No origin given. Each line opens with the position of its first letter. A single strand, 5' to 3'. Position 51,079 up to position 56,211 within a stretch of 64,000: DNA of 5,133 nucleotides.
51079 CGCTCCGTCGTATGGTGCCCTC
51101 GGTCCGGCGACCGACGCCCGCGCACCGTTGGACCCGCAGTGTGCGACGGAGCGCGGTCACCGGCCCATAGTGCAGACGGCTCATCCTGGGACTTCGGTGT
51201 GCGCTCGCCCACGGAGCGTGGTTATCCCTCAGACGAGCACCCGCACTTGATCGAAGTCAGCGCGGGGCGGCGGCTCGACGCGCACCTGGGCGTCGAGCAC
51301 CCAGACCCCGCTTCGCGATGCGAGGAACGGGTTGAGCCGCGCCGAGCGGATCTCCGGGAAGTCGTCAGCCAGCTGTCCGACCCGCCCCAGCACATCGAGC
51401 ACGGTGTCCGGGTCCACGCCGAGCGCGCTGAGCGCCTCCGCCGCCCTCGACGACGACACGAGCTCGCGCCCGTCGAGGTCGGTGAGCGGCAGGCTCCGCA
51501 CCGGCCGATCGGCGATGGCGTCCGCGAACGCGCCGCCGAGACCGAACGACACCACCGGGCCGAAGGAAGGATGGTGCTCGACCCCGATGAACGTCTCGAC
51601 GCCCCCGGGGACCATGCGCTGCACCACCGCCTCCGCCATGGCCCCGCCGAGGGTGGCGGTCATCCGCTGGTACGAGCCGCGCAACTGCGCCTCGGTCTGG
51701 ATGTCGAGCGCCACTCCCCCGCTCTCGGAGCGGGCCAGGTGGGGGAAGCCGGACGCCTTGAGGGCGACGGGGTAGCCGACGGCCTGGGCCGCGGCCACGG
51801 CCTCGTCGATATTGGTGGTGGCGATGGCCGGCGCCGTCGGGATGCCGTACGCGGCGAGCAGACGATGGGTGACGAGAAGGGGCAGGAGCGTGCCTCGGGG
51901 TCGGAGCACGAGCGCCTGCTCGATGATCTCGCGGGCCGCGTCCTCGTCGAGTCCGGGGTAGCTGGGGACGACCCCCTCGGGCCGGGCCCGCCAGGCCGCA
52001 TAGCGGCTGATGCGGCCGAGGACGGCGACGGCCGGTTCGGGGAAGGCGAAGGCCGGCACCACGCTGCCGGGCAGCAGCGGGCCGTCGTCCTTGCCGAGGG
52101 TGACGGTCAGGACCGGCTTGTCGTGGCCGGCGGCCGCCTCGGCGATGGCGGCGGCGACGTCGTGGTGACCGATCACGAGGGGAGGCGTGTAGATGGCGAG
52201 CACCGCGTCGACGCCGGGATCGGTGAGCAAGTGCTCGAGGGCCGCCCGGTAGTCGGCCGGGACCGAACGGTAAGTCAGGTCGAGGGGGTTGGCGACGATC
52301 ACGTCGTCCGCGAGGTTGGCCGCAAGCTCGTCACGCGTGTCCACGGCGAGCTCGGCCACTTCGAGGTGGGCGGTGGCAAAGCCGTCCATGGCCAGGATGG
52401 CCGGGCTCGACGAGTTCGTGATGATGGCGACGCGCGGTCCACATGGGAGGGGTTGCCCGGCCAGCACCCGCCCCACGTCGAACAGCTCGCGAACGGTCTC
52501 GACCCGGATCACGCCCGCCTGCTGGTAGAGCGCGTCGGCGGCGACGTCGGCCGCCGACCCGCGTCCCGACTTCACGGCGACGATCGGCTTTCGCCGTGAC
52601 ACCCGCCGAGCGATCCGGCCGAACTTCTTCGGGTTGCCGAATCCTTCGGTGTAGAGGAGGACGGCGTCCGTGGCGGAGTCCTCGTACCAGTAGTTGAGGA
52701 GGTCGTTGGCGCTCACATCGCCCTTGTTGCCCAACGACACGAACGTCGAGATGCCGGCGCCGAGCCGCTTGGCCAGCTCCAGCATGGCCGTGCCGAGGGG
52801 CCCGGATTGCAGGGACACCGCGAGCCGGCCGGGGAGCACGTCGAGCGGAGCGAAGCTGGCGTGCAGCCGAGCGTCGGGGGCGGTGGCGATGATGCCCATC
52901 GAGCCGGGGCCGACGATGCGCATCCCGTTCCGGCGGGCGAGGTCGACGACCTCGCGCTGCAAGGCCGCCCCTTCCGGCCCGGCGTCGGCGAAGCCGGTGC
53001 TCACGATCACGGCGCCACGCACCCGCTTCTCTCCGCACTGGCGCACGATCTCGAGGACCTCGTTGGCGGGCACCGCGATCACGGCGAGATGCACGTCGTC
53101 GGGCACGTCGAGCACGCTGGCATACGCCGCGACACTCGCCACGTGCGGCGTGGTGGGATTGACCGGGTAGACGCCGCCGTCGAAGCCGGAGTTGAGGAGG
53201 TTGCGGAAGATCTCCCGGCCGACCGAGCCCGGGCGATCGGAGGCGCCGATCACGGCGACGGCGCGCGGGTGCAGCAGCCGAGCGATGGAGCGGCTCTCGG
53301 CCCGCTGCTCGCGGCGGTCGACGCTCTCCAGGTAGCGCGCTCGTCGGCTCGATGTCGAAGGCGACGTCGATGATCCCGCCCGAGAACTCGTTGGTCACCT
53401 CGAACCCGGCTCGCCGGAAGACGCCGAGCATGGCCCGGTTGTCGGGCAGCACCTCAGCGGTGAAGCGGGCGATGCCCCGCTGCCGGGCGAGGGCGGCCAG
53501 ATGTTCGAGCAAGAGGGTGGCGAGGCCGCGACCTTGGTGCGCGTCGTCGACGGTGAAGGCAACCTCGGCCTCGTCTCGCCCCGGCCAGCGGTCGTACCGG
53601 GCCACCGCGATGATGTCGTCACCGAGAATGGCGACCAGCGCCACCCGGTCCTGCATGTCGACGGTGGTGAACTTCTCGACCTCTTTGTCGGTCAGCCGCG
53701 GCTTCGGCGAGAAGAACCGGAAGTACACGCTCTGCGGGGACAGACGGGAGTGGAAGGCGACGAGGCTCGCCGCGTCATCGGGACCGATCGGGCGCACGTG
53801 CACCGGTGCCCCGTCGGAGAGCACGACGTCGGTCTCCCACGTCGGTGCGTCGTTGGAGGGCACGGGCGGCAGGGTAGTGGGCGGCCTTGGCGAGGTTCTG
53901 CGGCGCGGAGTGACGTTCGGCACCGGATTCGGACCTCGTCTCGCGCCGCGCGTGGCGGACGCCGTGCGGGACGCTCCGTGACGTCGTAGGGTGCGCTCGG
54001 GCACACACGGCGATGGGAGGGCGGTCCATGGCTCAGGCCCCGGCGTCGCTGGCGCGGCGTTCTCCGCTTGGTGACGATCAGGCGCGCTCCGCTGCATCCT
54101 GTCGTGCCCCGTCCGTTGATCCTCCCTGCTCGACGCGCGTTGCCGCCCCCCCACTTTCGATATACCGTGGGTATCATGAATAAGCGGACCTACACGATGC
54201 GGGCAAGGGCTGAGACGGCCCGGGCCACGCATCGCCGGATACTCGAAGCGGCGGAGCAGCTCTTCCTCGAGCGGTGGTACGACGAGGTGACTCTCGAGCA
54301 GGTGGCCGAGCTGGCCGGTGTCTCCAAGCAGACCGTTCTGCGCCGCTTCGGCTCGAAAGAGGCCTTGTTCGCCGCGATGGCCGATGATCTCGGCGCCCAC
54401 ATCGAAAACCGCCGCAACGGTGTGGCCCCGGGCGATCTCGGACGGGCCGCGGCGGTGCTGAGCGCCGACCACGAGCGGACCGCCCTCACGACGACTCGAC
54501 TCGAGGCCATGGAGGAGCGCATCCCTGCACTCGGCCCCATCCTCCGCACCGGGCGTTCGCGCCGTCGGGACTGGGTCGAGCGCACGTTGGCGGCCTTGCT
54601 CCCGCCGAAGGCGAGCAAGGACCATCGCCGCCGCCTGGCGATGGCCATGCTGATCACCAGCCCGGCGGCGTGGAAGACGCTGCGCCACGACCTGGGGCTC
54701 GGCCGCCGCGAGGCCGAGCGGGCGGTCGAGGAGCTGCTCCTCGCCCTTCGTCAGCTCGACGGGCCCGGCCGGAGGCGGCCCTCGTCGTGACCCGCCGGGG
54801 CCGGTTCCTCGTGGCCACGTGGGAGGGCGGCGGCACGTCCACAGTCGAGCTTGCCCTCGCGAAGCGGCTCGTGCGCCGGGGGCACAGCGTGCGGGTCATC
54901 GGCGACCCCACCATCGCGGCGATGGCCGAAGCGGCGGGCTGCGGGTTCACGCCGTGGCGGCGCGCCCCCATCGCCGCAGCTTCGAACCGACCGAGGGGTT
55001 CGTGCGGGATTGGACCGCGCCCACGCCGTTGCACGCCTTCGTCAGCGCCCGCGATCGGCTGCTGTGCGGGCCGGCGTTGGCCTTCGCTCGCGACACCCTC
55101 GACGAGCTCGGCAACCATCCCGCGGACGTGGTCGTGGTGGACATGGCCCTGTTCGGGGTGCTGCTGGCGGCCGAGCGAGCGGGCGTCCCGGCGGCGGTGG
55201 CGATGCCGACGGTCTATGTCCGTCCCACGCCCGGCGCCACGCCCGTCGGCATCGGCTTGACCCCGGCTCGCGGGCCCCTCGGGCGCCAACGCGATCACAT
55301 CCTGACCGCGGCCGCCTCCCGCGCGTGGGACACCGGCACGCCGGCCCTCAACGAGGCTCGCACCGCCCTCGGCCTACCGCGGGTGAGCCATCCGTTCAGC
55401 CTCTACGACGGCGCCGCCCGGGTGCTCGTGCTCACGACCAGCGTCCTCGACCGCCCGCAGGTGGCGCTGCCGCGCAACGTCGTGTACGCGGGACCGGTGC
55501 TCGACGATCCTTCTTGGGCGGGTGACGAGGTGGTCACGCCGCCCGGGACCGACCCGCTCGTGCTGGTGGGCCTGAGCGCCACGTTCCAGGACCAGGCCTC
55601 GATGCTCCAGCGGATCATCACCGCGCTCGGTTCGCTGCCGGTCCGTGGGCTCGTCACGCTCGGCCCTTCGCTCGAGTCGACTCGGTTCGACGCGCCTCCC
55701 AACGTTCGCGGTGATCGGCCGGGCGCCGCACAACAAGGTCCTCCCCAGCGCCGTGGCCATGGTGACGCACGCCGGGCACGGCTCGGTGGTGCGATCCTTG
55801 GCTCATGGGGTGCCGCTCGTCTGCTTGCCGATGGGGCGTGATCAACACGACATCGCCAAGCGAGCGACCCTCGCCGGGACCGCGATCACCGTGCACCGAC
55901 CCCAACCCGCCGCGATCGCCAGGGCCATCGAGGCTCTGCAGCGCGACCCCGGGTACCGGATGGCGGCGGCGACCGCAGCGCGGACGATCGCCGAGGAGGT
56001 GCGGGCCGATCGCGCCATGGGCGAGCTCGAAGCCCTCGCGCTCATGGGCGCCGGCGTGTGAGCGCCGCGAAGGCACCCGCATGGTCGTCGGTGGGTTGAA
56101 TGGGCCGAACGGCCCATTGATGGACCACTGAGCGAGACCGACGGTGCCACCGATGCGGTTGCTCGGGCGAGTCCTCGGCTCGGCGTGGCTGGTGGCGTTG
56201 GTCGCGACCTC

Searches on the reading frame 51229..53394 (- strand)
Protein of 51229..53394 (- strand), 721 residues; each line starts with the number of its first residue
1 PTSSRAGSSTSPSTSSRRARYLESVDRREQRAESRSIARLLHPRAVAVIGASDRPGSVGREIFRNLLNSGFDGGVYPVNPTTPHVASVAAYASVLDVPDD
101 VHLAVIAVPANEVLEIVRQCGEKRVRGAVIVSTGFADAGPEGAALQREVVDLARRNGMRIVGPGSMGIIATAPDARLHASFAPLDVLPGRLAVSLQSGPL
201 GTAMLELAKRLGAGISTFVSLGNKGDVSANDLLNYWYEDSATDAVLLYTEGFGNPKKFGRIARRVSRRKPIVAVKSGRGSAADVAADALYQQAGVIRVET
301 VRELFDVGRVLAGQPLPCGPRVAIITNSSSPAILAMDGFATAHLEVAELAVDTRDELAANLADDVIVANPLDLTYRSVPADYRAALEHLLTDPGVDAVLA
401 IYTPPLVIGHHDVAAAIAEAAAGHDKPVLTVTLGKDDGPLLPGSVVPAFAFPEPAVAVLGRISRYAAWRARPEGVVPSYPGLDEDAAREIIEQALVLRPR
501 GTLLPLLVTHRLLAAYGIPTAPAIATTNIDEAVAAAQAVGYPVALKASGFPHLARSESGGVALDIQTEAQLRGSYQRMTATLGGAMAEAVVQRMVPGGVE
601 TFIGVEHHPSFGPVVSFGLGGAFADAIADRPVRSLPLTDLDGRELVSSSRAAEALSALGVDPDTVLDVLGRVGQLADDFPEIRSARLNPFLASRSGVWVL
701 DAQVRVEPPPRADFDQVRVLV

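Call 14: search_protein_families(library=pfam, proteins=[window:51229-53394:-], max_evalue=0.001)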
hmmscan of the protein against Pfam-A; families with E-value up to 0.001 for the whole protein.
window:51229-53394:- (721 aa): 5 families
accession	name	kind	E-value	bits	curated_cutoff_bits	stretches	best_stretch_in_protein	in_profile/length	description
PF13549.11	ATP-grasp_5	-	6.4e-51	173.3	27.6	1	502-706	8-221/221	ATP-grasp domain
PF13607.11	Succ_CoA_lig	-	8.9e-38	129.6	27.4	1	188-311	1-138/138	Succinyl-CoA ligase like flavodoxin domain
PF13380.12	CoA_binding_2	-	8.1e-24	84.7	22.8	1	44-169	1-114/116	CoA binding domain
PF02629.25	CoA_binding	-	4.4e-11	43.8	22.3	1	45-134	5-97/97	CoA binding domain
PF19045.5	Ligase_CoA_2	-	1.7e-05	25.4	23.7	1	322-466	1-155/162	Ligase-CoA domain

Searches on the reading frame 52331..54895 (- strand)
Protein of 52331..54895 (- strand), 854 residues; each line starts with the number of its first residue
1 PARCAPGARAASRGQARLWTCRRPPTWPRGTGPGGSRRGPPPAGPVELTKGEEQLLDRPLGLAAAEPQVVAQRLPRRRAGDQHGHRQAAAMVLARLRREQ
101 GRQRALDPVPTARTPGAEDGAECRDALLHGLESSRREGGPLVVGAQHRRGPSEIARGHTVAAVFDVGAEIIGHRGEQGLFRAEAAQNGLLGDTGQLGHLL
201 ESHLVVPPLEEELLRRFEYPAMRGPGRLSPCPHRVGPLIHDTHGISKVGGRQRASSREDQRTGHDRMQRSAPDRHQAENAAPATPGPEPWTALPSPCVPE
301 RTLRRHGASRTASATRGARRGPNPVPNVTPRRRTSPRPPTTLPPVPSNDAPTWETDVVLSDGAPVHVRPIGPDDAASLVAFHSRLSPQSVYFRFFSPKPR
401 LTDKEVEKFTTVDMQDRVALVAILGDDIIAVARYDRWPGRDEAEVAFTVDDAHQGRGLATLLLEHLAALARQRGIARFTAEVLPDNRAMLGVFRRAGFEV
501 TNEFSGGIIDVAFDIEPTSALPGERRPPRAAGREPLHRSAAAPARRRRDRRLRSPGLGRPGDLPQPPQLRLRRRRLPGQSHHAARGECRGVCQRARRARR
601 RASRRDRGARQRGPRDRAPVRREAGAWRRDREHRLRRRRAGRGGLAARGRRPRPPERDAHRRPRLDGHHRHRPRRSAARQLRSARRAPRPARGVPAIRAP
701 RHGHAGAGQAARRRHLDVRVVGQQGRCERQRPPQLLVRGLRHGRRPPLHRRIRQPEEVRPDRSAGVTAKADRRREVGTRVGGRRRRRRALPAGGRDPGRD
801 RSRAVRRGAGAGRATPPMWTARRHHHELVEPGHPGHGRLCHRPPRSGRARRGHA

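Call 14: search_protein_families(library=pfam, proteins=[window:52331-54895:-], max_evalue=0.001)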
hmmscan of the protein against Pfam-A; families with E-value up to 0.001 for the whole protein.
window:52331-54895:- (854 aa): 4 families
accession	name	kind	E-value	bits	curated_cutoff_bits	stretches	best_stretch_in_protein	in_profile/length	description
PF00583.31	Acetyltransf_1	-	1.7e-13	51.3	20.7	1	412-498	28-116/116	Acetyltransferase (GNAT) family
PF13302.13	Acetyltransf_3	-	2.3e-11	45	25.4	1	367-499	4-138/138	Acetyltransferase (GNAT) domain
PF13508.13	Acetyltransf_7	-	2e-07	31.7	27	1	419-500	5-84/84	Acetyltransferase (GNAT) domain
PF08445.16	FR47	-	0.00013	22.3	22.1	1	446-501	26-80/86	FR47-like protein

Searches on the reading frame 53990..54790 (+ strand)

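Call 15: search_protein_families(library=pfam, proteins=[window:53990-54790:+], max_evalue=0.001)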
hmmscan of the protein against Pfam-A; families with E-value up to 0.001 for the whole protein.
window:53990-54790:+ (266 aa): 2 families
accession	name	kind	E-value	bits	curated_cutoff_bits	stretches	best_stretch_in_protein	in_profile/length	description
PF00440.29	TetR_N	-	8.4e-15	54.7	24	1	84-130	1-47/47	Bacterial regulatory proteins, tetR family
PF00356.27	LacI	-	0.00042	20.5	27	0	101-118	1-18/46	Bacterial regulatory proteins, lacI family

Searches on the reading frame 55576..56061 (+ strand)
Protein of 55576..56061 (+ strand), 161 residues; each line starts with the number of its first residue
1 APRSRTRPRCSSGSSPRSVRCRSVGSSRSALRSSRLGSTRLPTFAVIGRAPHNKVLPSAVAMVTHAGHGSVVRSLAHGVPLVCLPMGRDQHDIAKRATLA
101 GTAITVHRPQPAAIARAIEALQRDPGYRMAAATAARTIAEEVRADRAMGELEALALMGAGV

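Call 34: search_protein_families(library=pfam, proteins=[window:55576-56061:+], max_evalue=0.001)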
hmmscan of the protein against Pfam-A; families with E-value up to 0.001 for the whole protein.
window:55576-56061:+ (161 aa): 3 families
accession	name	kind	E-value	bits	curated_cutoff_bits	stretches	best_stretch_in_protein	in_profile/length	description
PF00201.24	UDPGT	-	5.1e-12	45.8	19.5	1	49-130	329-414/499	UDP-glucoronosyl and UDP-glucosyl transferase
PF06722.18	EryCIII-like_C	-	4.1e-11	43.5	31.7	1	46-141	35-132/145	Erythromycin biosynthesis protein CIII-like, C-terminal domain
PF04101.22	Glyco_tran_28_C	-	7.7e-05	23.2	22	1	53-132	66-153/166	Glycosyltransferase family 28 C-terminal domain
